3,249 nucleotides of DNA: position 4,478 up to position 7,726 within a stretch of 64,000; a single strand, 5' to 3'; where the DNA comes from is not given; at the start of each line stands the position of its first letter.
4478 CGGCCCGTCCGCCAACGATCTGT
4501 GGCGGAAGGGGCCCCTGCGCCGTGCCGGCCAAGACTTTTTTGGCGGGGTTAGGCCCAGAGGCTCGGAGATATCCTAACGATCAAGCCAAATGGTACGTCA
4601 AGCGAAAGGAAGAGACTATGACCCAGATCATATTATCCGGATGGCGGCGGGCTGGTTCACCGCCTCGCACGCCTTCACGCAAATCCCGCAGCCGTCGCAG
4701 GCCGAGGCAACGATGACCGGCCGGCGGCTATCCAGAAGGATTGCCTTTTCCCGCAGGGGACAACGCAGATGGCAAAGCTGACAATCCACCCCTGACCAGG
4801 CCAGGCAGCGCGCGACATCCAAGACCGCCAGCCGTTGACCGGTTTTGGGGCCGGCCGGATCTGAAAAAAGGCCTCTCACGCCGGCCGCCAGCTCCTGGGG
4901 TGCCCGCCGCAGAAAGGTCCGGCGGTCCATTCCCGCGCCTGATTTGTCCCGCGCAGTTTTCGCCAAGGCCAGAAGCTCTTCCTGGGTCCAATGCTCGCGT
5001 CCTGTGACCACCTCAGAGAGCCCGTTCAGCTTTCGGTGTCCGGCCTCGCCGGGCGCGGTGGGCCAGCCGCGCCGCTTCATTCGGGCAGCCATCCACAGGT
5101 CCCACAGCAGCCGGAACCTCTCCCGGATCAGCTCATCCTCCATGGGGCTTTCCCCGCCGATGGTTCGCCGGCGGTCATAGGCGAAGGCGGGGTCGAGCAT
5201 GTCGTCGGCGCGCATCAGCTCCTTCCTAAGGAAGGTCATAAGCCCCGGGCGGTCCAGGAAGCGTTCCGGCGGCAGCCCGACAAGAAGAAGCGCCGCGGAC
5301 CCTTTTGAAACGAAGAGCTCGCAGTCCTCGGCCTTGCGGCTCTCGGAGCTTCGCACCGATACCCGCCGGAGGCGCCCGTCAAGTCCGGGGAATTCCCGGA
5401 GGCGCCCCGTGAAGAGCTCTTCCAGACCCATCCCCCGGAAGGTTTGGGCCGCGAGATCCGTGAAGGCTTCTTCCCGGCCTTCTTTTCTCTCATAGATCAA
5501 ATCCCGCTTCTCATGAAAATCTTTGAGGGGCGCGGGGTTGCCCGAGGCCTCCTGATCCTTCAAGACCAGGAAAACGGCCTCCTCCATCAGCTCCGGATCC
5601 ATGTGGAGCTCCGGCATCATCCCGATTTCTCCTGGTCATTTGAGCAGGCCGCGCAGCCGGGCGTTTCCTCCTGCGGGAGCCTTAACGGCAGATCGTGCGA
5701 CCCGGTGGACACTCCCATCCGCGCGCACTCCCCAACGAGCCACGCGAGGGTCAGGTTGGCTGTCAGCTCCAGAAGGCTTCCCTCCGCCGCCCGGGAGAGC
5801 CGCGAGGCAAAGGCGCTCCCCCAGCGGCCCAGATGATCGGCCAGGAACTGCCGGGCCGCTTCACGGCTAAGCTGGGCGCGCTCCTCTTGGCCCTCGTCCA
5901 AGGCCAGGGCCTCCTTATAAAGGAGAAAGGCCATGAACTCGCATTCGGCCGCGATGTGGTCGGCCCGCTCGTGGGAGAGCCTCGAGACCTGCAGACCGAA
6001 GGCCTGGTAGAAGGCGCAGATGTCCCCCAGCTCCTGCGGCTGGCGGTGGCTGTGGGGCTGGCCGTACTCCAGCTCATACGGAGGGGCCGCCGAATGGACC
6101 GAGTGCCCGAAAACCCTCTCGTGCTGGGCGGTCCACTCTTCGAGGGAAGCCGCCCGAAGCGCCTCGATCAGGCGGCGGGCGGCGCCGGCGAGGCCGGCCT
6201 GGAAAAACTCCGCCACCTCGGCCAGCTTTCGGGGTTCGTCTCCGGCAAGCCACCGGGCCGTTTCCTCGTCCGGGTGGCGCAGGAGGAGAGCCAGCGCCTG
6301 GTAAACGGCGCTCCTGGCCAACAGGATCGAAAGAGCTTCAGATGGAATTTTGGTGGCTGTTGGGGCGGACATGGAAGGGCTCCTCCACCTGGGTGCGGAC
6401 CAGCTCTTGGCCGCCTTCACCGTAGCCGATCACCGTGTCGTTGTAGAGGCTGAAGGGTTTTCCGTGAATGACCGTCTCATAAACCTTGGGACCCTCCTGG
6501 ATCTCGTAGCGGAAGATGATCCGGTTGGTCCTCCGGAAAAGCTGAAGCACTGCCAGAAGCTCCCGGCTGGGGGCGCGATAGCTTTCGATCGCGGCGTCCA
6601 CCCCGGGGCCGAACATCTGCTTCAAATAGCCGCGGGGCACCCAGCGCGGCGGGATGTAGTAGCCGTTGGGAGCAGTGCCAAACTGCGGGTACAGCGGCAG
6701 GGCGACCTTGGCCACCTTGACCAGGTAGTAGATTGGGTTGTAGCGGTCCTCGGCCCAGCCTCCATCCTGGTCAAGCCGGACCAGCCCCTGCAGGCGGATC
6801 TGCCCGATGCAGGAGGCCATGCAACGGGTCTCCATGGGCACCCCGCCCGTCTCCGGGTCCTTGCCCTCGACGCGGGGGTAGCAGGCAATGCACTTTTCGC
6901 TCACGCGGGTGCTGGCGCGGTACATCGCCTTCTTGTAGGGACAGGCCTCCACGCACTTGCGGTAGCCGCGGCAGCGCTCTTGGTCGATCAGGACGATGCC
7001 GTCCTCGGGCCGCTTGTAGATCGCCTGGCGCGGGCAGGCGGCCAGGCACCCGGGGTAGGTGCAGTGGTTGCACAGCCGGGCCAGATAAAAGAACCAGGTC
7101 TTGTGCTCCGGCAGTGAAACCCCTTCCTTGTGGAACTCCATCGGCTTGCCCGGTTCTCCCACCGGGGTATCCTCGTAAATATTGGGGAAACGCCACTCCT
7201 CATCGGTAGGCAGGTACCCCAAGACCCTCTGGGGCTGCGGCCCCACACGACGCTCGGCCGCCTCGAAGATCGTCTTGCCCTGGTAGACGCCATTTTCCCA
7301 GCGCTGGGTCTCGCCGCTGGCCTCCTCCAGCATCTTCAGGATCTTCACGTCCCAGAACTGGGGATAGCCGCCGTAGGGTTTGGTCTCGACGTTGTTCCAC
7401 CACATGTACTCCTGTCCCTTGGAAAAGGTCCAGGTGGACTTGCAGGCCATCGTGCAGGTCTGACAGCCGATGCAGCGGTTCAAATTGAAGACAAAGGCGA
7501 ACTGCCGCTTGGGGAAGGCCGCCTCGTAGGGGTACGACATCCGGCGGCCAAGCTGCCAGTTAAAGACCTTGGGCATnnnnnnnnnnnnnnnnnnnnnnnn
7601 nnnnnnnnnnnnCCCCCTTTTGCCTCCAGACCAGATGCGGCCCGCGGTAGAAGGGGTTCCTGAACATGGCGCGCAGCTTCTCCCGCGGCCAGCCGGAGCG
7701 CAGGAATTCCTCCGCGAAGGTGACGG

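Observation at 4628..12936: Complete Tat-exported NXR-like (type II DMSO reductase family) molybdoenzyme operon with unusual accessory gene set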

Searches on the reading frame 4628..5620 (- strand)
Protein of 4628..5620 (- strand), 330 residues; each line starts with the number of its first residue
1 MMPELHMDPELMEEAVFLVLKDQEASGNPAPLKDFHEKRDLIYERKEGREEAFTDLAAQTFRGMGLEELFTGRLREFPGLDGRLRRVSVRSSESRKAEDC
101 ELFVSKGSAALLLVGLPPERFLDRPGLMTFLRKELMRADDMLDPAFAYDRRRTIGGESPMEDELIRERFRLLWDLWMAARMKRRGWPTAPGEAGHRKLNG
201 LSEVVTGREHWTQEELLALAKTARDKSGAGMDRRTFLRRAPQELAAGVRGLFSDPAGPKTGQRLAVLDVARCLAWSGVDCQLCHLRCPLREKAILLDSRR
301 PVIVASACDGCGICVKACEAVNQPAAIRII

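Call 6: search_protein_families(library=pfam, proteins=[window:4628-5620:-], max_evalue=0.01)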
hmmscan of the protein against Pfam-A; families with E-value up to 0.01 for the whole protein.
window:4628-5620:- (330 aa): 5 families
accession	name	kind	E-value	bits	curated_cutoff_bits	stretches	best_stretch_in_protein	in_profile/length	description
PF13237.11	Fer4_10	-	0.00012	22.4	25.5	1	278-318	10-52/53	4Fe-4S dicluster domain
PF12837.12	Fer4_6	-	0.00088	19.6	25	1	301-319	2-20/24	4Fe-4S binding domain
PF14697.11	Fer4_21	-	0.0011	19.5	35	1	278-318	9-51/59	4Fe-4S dicluster domain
PF12797.12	Fer4_2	-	0.0019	18.5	24.5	1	300-318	2-20/22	4Fe-4S binding domain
PF00037.32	Fer4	-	0.0046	17.2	21.1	1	301-318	1-18/24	4Fe-4S binding domain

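Call 7: search_protein_families(library=ncbifam, proteins=[window:4628-5620:-], max_evalue=0.01)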
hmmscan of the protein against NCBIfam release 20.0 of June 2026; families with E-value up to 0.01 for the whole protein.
window:4628-5620:- (330 aa): 9 families
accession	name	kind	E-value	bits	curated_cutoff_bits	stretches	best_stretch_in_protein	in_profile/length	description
NF007012.0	PRK09476.1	equivalog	4.4e-08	32.6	269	1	264-330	130-206/254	ferredoxin-type protein NapG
TIGR00397.1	mauM_napG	subfamily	8.5e-06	25.5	178.85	1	267-329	128-196/213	MauM/NapG family ferredoxin-type protein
NF007203.0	PRK09624.1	equivalog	7.8e-05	22.8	171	1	278-320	54-95/105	pyuvate ferredoxin oxidoreductase subunit delta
NF040684.1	PorD_Arch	equivalog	0.00012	22.1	120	1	278-319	35-75/85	pyruvate synthase subunit PorD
TIGR02179.1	PorD_KorD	subfamily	0.00015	21.9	60.05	1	278-320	28-69/78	2-oxoacid:acceptor oxidoreductase, delta subunit, pyruvate/2-ketoisovalerate family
NF009945.0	PRK13409.1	equivalog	0.00018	20.4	469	1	262-319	2-62/592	ribosome biogenesis/translation initiation ATPase RLI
NF007204.0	PRK09625.1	equivalog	0.0037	17.3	125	1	278-320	62-103/133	pyruvate flavodoxin oxidoreductase subunit delta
TIGR00402.1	napF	equivalog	0.0062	16.5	102.2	1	271-319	101-144/149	ferredoxin-type protein NapF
TIGR01944.1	rnfB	subfamily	0.01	15.4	68.7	0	261-319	104-156/190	RnfABCDGE type electron transport complex subunit B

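Call 39: search_solved_structures(query=A1, max_evalue=10)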
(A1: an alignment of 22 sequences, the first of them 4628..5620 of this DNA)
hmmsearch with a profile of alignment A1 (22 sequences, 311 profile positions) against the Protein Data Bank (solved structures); distinct sequences matched with E-value up to 10: 0.

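Call 40: search_protein_families(library=pfam, alignment_id=A1, max_evalue=1)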
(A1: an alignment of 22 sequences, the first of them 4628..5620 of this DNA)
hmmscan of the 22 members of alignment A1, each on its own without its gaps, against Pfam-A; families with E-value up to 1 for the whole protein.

A. member 1, window:4628-5620:- (330 aa): 9 families
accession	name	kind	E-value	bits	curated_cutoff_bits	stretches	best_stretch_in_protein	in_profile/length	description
PF13237.11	Fer4_10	-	0.00012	22.4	25.5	1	278-318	10-52/53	4Fe-4S dicluster domain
PF12837.12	Fer4_6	-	0.00088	19.6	25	1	301-319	2-20/24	4Fe-4S binding domain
PF14697.11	Fer4_21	-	0.0011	19.5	35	1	278-318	9-51/59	4Fe-4S dicluster domain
PF12797.12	Fer4_2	-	0.0019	18.5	24.5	1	300-318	2-20/22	4Fe-4S binding domain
PF00037.32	Fer4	-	0.0046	17.2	21.1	1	301-318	1-18/24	4Fe-4S binding domain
PF12838.12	Fer4_7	-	0.038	14.9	27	1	279-319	4-49/52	4Fe-4S dicluster domain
PF13183.11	Fer4_8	-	0.095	13.7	27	0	305-323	2-20/68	4Fe-4S dicluster domain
PF13187.11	Fer4_9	-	0.11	13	27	1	279-319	4-48/52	4Fe-4S dicluster domain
PF13534.11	Fer4_17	-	0.57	11.2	22.2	0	307-321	1-15/61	4Fe-4S dicluster domain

B. families by the number of members that match (of 22 scanned): 18 families
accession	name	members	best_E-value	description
PF13237.11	Fer4_10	1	0.00012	4Fe-4S dicluster domain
PF12837.12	Fer4_6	1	0.00088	4Fe-4S binding domain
PF14697.11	Fer4_21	1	0.0011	4Fe-4S dicluster domain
PF12797.12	Fer4_2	1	0.0019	4Fe-4S binding domain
PF00037.32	Fer4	1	0.0046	4Fe-4S binding domain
PF18894.6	PhageMetallopep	1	0.016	Putative phage metallopeptidase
PF23475.1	zf-Tbcl_FmdE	1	0.019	FmdE treble clef zinc finger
PF23437.1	DUF7122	1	0.026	Family of unknown function (DUF7122)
PF01927.22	Mut7-C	1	0.032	Mut7-C RNAse domain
PF12838.12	Fer4_7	1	0.038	4Fe-4S dicluster domain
PF24406.1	nSTAND_NTPase4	1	0.042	Novel STAND NTPase 4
PF06167.18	Peptidase_M90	1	0.062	Glucose-regulated metallo-peptidase M90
PF25207.1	DUF7837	1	0.067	Domain of unknown function (DUF7837)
PF13183.11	Fer4_8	1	0.095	4Fe-4S dicluster domain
PF13187.11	Fer4_9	1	0.11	4Fe-4S dicluster domain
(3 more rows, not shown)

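Call 56: search_protein_representatives(protein=window:4628-5620:-)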
Query: 330 residues. Proteins with E-value up to 0.001 (for the whole library): 1005; up to 1e-10: 417; up to 1e-30: 16. The best 150 are listed.
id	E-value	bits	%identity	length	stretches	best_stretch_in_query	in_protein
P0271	5.6e-136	469.8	83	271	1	64-330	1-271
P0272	1.1e-37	146.7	42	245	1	4-222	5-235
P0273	4.4e-37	144.8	50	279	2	2-151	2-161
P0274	7.3e-37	144.0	44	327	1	4-228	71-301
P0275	3.6e-36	141.7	44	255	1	3-224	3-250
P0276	4.0e-36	141.6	44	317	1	4-206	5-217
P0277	2.9e-35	138.8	43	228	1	3-193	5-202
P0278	6.2e-34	134.4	40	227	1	5-225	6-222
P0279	1.1e-33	133.5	39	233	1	9-221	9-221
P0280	1.7e-33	132.9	41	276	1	5-226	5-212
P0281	6.6e-33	131.0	40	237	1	5-221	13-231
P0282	2.9e-32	128.9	40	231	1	4-223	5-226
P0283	4.0e-32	128.4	43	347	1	4-204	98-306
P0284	1.1e-31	127.1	40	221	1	8-221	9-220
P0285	5.8e-31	124.6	39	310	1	5-226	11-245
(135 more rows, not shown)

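Call 65: predict_structure(alignment_id=A3)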
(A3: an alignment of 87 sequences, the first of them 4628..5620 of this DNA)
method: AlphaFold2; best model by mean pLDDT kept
length: 330 residues; sequences in the alignment: 87
mean_pLDDT: 76.5   pTM: 0.64
mean pLDDT of the five models: 76.5, 75.6, 74.2, 73.7, 73.5
residues with pLDDT >= 90: 149; 70-90: 48; 50-70: 65; < 50: 68
segments of 3 or more residues with pLDDT < 50: 194-210, 226-228, 272-289, 299-301, 307-312, 321-330
pLDDT, mean of each block of 10 residues (from residue 1): 97 98 98 98 97 98 98 97 97 95 91 98 96 97 91 87 85 88 88 48 41 60 51 64 71 57 59 45 43 50 48 50 41
secondary structure, 60 per line:
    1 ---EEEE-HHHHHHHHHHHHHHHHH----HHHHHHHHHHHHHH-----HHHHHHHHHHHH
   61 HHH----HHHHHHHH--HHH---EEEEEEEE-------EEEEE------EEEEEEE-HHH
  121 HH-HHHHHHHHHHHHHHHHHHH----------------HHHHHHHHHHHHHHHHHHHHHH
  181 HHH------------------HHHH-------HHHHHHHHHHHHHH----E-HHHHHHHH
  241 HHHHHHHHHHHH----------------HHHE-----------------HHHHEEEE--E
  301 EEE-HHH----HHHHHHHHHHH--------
elements in order: E4-7 H9-25 H30-43 H49-63 H68-75 E84-91 E99-103 E110-116 H118-122 H124-142 H159-183 H202-205 H213-226 H233-252 H290-293 E294-297 E300-303 H312-322

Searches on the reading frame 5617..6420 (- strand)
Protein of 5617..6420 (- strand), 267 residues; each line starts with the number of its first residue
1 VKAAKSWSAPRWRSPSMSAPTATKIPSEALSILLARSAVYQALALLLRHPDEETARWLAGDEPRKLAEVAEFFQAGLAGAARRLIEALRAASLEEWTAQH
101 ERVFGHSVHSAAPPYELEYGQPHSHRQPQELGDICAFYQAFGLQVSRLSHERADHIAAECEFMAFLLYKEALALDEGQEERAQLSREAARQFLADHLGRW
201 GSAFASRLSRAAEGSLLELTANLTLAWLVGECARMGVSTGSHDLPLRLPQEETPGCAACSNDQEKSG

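Call 6: search_protein_families(library=pfam, proteins=[window:5617-6420:-], max_evalue=0.01)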
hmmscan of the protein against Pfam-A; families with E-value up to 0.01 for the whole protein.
window:5617-6420:- (267 aa): 1 family
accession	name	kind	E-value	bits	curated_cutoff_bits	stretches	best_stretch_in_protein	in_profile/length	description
PF02613.20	Nitrate_red_del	-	2.6e-20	73.3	22.2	1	73-205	4-135/136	Nitrate reductase delta subunit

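Call 7: search_protein_families(library=ncbifam, proteins=[window:5617-6420:-], max_evalue=0.01)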
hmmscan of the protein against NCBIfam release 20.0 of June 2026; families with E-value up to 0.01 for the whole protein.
window:5617-6420:- (267 aa): 3 families
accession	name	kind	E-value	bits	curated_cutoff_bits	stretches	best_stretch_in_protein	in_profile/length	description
TIGR03482.1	DMSO_red_II_cha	subfamily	4.7e-22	79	152.3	1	35-217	1-174/197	DMSO reductase family type II enzyme chaperone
NF003442.0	PRK04976.1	equivalog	1e-12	48.4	132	1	37-231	13-204/211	molecular chaperone TorD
NF042981.1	EthbenzDh_ebdD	equivalog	2.3e-10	40.5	360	1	31-221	14-201/222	ethylbenzene dehydrogenase subunit delta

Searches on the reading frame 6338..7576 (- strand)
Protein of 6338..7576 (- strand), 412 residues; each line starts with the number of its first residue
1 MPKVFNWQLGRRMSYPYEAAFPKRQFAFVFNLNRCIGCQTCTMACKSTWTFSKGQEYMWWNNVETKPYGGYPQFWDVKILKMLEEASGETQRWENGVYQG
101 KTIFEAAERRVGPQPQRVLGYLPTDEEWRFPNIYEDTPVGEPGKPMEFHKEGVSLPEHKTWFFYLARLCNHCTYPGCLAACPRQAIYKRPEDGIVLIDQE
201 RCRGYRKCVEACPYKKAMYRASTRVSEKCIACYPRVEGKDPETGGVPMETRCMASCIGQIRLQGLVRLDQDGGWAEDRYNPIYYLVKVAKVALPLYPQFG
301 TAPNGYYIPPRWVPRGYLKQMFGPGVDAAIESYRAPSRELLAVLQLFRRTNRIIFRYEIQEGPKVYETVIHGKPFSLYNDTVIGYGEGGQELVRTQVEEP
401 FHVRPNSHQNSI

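Call 6: search_protein_families(library=pfam, proteins=[window:6338-7576:-], max_evalue=0.01)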
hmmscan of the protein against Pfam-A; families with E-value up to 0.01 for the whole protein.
window:6338-7576:- (412 aa): 10 families
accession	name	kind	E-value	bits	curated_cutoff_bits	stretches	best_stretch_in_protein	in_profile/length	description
PF13247.11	Fer4_11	-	1.2e-24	86.8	26.2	1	163-260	4-94/100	4Fe-4S dicluster domain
PF13237.11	Fer4_10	-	3.5e-11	43.3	25.5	1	167-213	7-53/53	4Fe-4S dicluster domain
PF12838.12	Fer4_7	-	8.8e-11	42.5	27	1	169-215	2-51/52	4Fe-4S dicluster domain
PF12837.12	Fer4_6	-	5.3e-08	32.9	25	2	29-46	3-20/24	4Fe-4S binding domain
PF12797.12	Fer4_2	-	1.4e-07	31.5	24.5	2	28-46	3-21/22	4Fe-4S binding domain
PF13187.11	Fer4_9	-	6e-07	29.8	27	1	169-215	2-50/52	4Fe-4S dicluster domain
PF00037.32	Fer4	-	1.4e-06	28.3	21.1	1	29-45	2-18/24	4Fe-4S binding domain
PF14697.11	Fer4_21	-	4.9e-05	23.8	35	1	169-217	8-56/59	4Fe-4S dicluster domain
PF13534.11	Fer4_17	-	0.0055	17.7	22.2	0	34-52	1-19/61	4Fe-4S dicluster domain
PF13459.11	Fer4_15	-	0.0066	17.6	22.4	0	195-213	1-19/66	4Fe-4S single cluster domain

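Call 7: search_protein_families(library=ncbifam, proteins=[window:6338-7576:-], max_evalue=0.01)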
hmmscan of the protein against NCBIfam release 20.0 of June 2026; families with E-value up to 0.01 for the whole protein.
window:6338-7576:- (412 aa): 46 families (the best 25 are shown)
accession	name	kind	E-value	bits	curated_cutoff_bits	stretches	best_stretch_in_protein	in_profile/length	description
TIGR03478.1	DMSO_red_II_bet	subfamily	2.4e-77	260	480.7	1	23-314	1-258/321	DMSO reductase family type II enzyme, iron-sulfur subunit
NF042979.1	EthbenzDh_ebdB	equivalog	8.5e-64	215.6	740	2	159-317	143-283/354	ethylbenzene dehydrogenase subunit beta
TIGR01660.1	narH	equivalog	1.5e-55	188.5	524.05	2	159-271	173-277/492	nitrate reductase subunit beta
NF011569.0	PRK14993.1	equivalog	1e-29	103.7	416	2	163-267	94-189/244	tetrathionate reductase subunit TtrB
TIGR02951.1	DMSO_dmsB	equivalog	4.8e-28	98.2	214.1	2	148-241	44-137/161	DMSO/selenate family reductase complex B subunit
NF045797.1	DsrO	equivalog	1.3e-19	70.6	200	1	164-224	98-157/235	sulfate reduction electron transfer complex DsrMKJOP subunit DsrO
TIGR03149.1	cyt_nit_nrfC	equivalog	7.7e-19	67.9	377.6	2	164-234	89-159/225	cytochrome c nitrite reductase Fe-S protein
NF041715.1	arsenate_red_ArrB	equivalog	1.8e-18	66.9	450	2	161-219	49-106/233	arsenate respiratory reductase iron-sulfur subunit ArrB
NF008134.0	PRK10882.1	equivalog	2.6e-17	62.9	263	1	157-236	101-183/329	hydrogenase 2 operon protein HybA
NF007382.0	PRK09898.1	equivalog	2.3e-14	53.4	213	1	162-233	116-187/208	ferredoxin-like protein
TIGR01582.1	FDH-beta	equivalog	7.2e-14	51.6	334.7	1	158-241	83-166/283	formate dehydrogenase subunit beta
NF045715.1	sulf_resp_HmcB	equivalog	1e-12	47.8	420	1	164-240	102-181/307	sulfate respiration complex iron-sulfur protein HmcB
NF038355.1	FDH3_beta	equivalog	2.7e-12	47.1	240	1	168-227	53-111/180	formate dehydrogenase FDH3 subunit beta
TIGR02700.1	flavo_MJ0208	hypoth_equivalog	5.5e-10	38.9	251.35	1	166-216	147-193/234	dihydromethanopterin reductase (acceptor)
NF007658.0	PRK10330.1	equivalog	6.1e-10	38.9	260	1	166-218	55-104/181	electron transport protein HydN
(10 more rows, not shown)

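Call 9: search_solved_structures(query=window:6338-7576:-, max_evalue=0.00001)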
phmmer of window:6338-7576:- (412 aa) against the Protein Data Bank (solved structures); distinct sequences matched with E-value up to 0.00001: 12.
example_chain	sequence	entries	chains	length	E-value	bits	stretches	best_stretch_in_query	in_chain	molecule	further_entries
7b04_A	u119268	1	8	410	3.2e-185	619.4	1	3-412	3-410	Nitrite oxidoreductase subunit B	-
4ydd_B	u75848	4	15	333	2.2e-60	207.9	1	21-327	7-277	DMSO reductase family type II enzyme, iron-sulfur subunit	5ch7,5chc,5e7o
2ivf_B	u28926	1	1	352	7.9e-60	206.1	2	160-316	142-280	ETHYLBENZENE DEHYDROGENASE BETA-SUBUNIT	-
1q16_B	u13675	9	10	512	7.7e-53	183.1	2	158-271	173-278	Respiratory nitrate reductase 1 beta chain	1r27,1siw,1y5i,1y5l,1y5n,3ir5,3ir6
3egw_B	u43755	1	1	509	6.9e-52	179.9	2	158-271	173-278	Respiratory nitrate reductase 1 beta chain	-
1y4z_B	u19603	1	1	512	7.1e-52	179.9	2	158-271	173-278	Respiratory nitrate reductase 1 beta chain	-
2vpw_B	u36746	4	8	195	1.1e-11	47.5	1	167-308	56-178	NRFC PROTEIN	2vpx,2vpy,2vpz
6cz7_B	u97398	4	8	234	2.3e-11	46.4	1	162-223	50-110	4Fe-4S ferredoxin, iron-sulfur binding domain protein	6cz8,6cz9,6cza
4v4c_B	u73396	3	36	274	1.7e-09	40.2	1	164-256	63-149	Pyrogallol hydroxytransferase small subunit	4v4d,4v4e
1kqf_B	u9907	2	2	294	8.4e-09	37.9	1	167-241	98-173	FORMATE DEHYDROGENASE, NITRATE-INDUCIBLE, IRON-SULFUR SUBUNIT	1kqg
9vap_B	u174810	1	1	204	7.3e-07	31.5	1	166-225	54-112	4Fe-4S dicluster domain-containing protein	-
6f0k_B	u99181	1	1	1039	5.6e-06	28.6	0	169-219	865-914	Fe-S-cluster-containing hydrogenase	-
